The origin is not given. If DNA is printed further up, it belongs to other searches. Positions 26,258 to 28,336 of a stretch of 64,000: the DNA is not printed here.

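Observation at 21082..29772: Co-directional cluster: TPR-glycosyltransferase, TPR dual-methyltransferase, ABC exporter and PAS-rich hybrid histidine kinase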

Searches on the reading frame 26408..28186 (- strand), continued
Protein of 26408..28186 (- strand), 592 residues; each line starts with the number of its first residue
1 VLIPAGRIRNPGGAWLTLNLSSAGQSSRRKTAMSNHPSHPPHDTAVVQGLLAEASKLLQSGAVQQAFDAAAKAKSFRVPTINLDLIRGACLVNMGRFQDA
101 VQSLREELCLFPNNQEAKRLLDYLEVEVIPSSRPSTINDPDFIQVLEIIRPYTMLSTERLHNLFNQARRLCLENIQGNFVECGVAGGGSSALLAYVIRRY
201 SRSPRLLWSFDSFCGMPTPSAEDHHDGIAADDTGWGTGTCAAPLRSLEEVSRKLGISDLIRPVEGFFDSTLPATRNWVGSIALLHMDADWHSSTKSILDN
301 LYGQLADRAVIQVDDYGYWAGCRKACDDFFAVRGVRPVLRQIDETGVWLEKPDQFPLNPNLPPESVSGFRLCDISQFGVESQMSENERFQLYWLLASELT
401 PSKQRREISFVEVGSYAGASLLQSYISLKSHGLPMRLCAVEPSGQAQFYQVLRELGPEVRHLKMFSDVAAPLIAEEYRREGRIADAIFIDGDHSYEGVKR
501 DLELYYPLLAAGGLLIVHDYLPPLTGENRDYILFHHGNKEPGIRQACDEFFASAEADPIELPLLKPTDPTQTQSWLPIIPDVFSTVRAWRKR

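Call 13: find_encoding_contigs(protein=P0011, flank=10000, max_places=2)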
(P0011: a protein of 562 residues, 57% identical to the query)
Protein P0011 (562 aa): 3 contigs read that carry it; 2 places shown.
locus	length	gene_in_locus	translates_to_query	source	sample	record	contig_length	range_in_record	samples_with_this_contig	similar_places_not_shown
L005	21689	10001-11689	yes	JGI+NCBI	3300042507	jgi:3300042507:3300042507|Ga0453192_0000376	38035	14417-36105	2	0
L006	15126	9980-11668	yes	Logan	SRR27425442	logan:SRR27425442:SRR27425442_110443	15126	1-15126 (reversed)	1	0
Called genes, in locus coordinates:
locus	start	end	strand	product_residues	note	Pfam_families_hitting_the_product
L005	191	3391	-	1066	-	PF00912:Transgly, PF00905:Transpeptidase (weak)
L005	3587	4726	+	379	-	PF01168:Ala_racemase_N, PF00842:Ala_racemase_C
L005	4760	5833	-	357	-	-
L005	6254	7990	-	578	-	-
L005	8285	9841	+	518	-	PF13524:Glyco_trans_1_2 (faint), PF00534:Glycos_transf_1, PF13692:Glyco_trans_1_4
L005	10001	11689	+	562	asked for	PF05711:TylF, PF13578:Methyltransf_24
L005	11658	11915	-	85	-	-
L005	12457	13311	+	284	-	-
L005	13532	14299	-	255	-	PF20260:PUA_4, PF04452:Methyltrans_RNA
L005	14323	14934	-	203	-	PF01323:DSBA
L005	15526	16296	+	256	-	PF02219:MTHFR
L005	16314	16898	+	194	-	PF13183:Fer4_8 (faint), PF14697:Fer4_21 (faint), PF12837:Fer4_6 (faint), PF13237:Fer4_10 (weak), PF12838:Fer4_7 (weak), PF13187:Fer4_9 (weak), PF13484:Fer4_16 (faint), PF00037:Fer4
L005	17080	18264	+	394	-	-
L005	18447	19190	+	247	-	PF01263:Aldose_epim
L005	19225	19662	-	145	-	-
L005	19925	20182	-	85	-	-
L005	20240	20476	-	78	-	-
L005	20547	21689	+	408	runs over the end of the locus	-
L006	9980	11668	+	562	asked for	PF05711:TylF, PF13578:Methyltransf_24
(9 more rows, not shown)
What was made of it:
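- In the Bdellovibrionota the pair also occurs alone in a different genomic context (L005/L011; call 13). The pair can stand alone in the genome (L005/L011; call 13).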

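Call 18: find_related_loci(query=A1, collection=genome_contigs, flank=10000)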
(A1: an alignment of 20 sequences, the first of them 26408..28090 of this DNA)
Query A1 (560 aa) in genome_contigs; peptide patterns used: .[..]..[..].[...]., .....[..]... (x = any residue, [..] = any of these).
409 stretches matched a pattern; 302 encode a relative of the query (tblastn E <= 1e-3); the best 80 are kept; 80 distinct loci.
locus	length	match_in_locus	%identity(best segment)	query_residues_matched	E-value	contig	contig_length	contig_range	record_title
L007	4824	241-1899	68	5-559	0e+0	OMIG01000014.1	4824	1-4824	Proteobacteria bacterium isolate AM_0240 genome assembly, contig: DGE0008AM2008_1_175844, whole genome shotgun sequence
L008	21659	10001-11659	69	6-559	0e+0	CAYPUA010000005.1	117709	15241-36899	MAG TPA_asm: uncultured Bdellovibrionales bacterium isolate SRP193358_co1_85 genome assembly, contig: NODE_150_length_11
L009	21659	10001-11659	69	6-559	0e+0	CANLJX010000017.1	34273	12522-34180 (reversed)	MAG: Deltaproteobacteria bacterium isolate ZE-3nov15-121 genome assembly, contig: ZE-3nov15-C614, whole genome shotgun s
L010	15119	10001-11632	61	16-557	0e+0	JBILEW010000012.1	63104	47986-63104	MAG: Bdellovibrionota bacterium isolate ME2016-07-29_3300044622_group7_bin183 Rohwer_bin1189_scaffold_71_c2, whole genom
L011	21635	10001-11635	57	17-559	0e+0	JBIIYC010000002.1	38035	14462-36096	MAG: Bdellovibrionota bacterium isolate ME2005-08-16_3300042507_group2_bin71 Rohwer_bin1169_scaffold_396_c1, whole genom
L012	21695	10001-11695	50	1-559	0e+0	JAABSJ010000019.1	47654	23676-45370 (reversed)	MAG: Oscillatoria sp. isolate S11.Bin022 Scaffold_19, whole genome shotgun sequence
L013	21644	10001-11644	49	8-559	0e+0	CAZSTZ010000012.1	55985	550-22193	MAG TPA_asm: uncultured bacterium isolate binchicken_co405_168 genome assembly, contig: NODE_759_length_55985_cov_11.800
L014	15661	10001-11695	50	1-559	0e+0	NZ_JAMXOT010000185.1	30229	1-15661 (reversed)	Oscillatoria sp. HE19RPO 220, whole genome shotgun sequence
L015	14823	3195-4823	51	15-559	0e+0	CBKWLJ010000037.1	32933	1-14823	MAG TPA_asm: uncultured bacterium isolate SRR29175779_binner123_Refined_1 genome assembly, contig: ERZ27337281.70, whole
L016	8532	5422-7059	51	12-559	0e+0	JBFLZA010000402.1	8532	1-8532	MAG: Cyanobacteriota bacterium isolate MAG099 MAG099_402, whole genome shotgun sequence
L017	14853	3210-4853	49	8-559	0e+0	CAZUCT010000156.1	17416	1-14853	MAG TPA_asm: uncultured bacterium isolate SRP141376_co3_269 genome assembly, contig: NODE_8870_length_17416_cov_51.77449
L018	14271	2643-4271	51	14-559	0e+0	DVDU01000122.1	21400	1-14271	MAG TPA_asm: Oscillatoriaceae cyanobacterium M33_DOE_052 k141_1598572, whole genome shotgun sequence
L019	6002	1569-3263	50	1-559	0e+0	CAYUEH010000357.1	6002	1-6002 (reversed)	MAG TPA_asm: uncultured Laspinema sp. isolate binchicken_co405_170 genome assembly, contig: NODE_20362_length_6002_cov_1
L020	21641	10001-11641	50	12-559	2e-178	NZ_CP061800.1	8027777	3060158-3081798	Desulfonema magnum strain 4be13 chromosome, complete genome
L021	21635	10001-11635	49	13-559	3e-178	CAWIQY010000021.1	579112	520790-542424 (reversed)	MAG: uncultured cyanobacterium isolate MFD03250.bin.1.144 genome assembly, contig: contig_9449, whole genome shotgun seq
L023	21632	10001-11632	51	15-559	3e-177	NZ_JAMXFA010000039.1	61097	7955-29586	Laspinema olomoucense D3b NODE_39_length_61097_cov_99.338479, whole genome shotgun sequence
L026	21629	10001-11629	51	15-559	2e-174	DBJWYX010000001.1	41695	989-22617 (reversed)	MAG TPA_asm: Candidatus Wunengus sp. YC64 NODE_414_length_41695_cov_4.933165, whole genome shotgun sequence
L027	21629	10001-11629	48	15-559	3e-173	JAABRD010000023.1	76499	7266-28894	MAG: Thiotrichaceae bacterium isolate S06.Bin195 NODE_23_length_76499_cov_6.26986, whole genome shotgun sequence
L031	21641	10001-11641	46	11-559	1e-167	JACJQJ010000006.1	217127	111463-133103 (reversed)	Nostoc linckia FACHB-104 contig6, whole genome shotgun sequence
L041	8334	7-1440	53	79-559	2e-159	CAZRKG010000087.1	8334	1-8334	MAG TPA_asm: uncultured Geobacter sp. isolate SRP192927_co2_232 genome assembly, contig: NODE_17832_length_8334_cov_5.77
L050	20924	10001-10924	52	15-323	1e-102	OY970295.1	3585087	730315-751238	MAG: Thermodesulfovibrionales bacterium isolate MFD01299.bin.c.3 genome assembly, chromosome: 1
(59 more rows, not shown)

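Call 21: find_encoding_contigs(protein=P0023, flank=10000, max_places=1)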
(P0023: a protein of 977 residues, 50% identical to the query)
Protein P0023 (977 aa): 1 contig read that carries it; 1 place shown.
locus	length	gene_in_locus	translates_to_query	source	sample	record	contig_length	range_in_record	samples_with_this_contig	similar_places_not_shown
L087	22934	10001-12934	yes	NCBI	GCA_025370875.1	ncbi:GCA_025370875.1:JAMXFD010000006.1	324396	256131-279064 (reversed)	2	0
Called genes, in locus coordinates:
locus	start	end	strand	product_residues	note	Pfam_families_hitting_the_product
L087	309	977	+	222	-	PF24276:DUF7469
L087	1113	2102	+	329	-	-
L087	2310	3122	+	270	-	-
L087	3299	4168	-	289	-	PF00590:TP_methylase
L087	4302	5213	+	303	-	PF00294:PfkB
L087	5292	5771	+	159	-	-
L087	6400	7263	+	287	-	PF00459:Inositol_P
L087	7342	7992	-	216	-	PF13649:Methyltransf_25 (weak), PF08241:Methyltransf_11, PF13847:Methyltransf_31 (weak)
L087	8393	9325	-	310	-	PF01545:Cation_efflux, PF16916:ZT_dimer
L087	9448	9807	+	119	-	-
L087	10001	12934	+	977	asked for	PF04230:PS_pyruv_trans, PF07719:TPR_2 (faint), PF13371:TPR_9 (faint), PF13428:TPR_14 (faint), PF13432:TPR_16 (faint), PF14559:TPR_19 (faint), PF05711:TylF, PF13578:Methyltransf_24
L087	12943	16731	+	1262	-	PF00534:Glycos_transf_1, PF13692:Glyco_trans_1_4, PF13844:Glyco_transf_41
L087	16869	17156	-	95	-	PF11691:DUF3288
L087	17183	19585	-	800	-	PF13414:TPR_11, PF13432:TPR_16, PF14559:TPR_19, PF13424:TPR_12, PF13432:TPR_16, PF00515:TPR_1, PF13414:TPR_11, PF13424:TPR_12, +27 more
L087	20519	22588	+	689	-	PF00353:HemolysinCabind (weak)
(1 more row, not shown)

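Call 22: find_encoding_contigs(protein=P0037, flank=10000, max_places=1)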
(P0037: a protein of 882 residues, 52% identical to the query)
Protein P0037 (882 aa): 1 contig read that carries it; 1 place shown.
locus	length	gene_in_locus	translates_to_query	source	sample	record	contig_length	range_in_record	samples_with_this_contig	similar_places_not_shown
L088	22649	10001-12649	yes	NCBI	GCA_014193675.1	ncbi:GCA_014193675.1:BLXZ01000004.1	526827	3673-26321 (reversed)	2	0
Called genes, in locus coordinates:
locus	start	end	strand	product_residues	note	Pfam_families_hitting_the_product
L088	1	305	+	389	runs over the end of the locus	PF01041:DegT_DnrJ_EryC1, PF00155:Aminotran_1_2 (weak)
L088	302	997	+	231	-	PF02348:CTP_transf_3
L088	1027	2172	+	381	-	-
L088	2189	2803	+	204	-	PF00117:GATase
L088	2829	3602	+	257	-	PF00977:His_biosynth, PF00478:IMPDH (faint), PF01207:Dus (faint), PF03060:NMO (weak)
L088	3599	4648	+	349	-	-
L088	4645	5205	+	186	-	PF13302:Acetyltransf_3, PF13420:Acetyltransf_4, PF13523:Acetyltransf_8, PF00583:Acetyltransf_1 (faint)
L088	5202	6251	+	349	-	PF03102:NeuB, PF08666:SAF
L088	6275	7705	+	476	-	PF02310:B12-binding, PF04055:Radical_SAM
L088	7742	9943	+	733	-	-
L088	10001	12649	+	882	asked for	PF05711:TylF, PF13578:Methyltransf_24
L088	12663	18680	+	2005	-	PF00534:Glycos_transf_1, PF13692:Glyco_trans_1_4, PF00535:Glycos_transf_2, PF10111:Glyco_tranf_2_2, PF07021:MetW, PF08241:Methyltransf_11, PF08242:Methyltransf_12, PF13489:Methyltransf_23, +14 more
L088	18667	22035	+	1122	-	PF00515:TPR_1 (weak), PF03704:BTAD (weak), PF13414:TPR_11, PF13432:TPR_16 (weak), PF13432:TPR_16, PF00515:TPR_1, PF07719:TPR_2, PF13844:Glyco_transf_41, +14 more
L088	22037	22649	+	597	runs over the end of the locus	PF13432:TPR_16 (weak), PF13424:TPR_12 (weak), PF00515:TPR_1 (weak), PF07719:TPR_2 (weak), PF13414:TPR_11 (weak), PF13432:TPR_16, PF14559:TPR_19, PF13844:Glyco_transf_41, +11 more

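Call 23: find_encoding_contigs(protein=P0022, flank=10000, max_places=1)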
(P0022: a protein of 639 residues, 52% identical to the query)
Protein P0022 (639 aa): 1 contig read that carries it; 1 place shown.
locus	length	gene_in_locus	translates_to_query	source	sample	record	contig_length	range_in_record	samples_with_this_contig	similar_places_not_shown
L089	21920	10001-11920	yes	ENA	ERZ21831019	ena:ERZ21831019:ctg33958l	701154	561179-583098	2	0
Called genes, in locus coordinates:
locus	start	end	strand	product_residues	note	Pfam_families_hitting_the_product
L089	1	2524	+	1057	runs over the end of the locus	PF13428:TPR_14 (faint), PF14559:TPR_19 (faint), PF00535:Glycos_transf_2, PF10111:Glyco_tranf_2_2 (weak), PF13641:Glyco_tranf_2_3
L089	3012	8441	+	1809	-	PF00535:Glycos_transf_2, PF10111:Glyco_tranf_2_2 (weak), PF13641:Glyco_tranf_2_3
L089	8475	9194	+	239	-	PF05050:Methyltransf_21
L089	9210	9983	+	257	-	-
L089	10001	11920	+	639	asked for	PF05711:TylF, PF13578:Methyltransf_24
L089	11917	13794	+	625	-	PF00534:Glycos_transf_1, PF13692:Glyco_trans_1_4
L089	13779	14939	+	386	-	-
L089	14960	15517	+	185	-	PF08241:Methyltransf_11 (weak), PF13649:Methyltransf_25 (faint)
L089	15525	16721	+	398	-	-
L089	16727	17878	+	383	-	-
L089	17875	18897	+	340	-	PF01636:APH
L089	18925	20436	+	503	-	PF00245:Alk_phosphatase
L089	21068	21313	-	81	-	-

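Call 26: search_solved_structures(query=window:26408-28090:-, max_evalue=0.01)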
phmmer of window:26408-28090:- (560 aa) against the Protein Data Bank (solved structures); distinct sequences matched with E-value up to 0.01: 7.
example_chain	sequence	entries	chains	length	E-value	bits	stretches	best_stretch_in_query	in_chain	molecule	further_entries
4cdz_A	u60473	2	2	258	1.8e-22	83.3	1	120-317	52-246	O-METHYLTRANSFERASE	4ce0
5i10_A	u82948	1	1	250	1.1e-21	80.6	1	120-316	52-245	Probable O-methyltransferase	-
2wk1_A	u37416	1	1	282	2e-18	69.9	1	119-318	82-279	NOVP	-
4x7v_A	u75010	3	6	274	5.8e-16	61.8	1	120-317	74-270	Mycinamicin III 3''-O-methyltransferase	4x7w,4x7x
4xvz_A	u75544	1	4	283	8.8e-16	61.2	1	120-317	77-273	Mycinamicin III 3''-O-methyltransferase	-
4x7u_A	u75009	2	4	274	8.9e-16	61.1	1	120-317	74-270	Mycinamicin III 3''-O-methyltransferase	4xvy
4x7y_B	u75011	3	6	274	3.4e-15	59.2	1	120-317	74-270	Mycinamicin III 3''-O-methyltransferase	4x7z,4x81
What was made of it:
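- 26408..28090 (-): Soluble double sugar O-methyltransferase: N-terminal TPR-like helices (aa about 9-95), TylF/MycF/NovP-type domain (about 120-350), Methyltransf_24/CmcI-like domain (about 375-520). PDB sequence hits are SpnH, NovP and MycF (call 26).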
